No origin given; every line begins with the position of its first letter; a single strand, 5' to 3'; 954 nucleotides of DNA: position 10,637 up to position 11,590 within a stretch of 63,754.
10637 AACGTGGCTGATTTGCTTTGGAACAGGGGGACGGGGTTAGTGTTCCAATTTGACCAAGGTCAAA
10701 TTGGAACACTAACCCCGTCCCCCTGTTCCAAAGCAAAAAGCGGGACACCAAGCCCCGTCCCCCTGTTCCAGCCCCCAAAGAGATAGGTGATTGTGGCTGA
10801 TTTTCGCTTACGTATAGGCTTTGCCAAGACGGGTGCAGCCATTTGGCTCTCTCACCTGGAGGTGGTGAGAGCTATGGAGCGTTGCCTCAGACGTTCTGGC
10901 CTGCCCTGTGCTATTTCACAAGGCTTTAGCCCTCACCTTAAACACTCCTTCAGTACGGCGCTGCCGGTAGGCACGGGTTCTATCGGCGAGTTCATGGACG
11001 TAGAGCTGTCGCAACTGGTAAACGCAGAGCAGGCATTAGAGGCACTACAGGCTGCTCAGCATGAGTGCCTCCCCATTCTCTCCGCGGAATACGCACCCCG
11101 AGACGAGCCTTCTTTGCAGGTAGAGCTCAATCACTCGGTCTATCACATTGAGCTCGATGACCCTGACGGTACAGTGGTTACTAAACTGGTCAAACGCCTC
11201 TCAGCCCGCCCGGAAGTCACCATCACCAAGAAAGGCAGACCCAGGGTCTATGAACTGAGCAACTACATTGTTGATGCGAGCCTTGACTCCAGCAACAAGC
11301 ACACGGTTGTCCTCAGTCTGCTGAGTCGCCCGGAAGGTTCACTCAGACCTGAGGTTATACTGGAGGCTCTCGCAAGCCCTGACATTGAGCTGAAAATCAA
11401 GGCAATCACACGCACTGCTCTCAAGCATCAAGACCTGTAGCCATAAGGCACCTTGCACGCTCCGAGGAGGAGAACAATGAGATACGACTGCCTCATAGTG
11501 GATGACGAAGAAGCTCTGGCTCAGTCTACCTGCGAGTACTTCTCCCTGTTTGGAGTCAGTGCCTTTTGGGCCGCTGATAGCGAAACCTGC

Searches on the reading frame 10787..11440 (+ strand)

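Call 76: search_protein_families(library=pfam, proteins=[window:10787-11440:+], max_evalue=0.0001)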
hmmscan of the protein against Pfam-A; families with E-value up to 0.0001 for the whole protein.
window:10787-11440:+ (217 aa): 1 family
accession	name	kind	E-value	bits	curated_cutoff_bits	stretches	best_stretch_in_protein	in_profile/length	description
PF10105.14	DUF2344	-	7.2e-39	133.9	23.8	1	7-188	1-176/176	Uncharacterized protein conserved in bacteria (DUF2344)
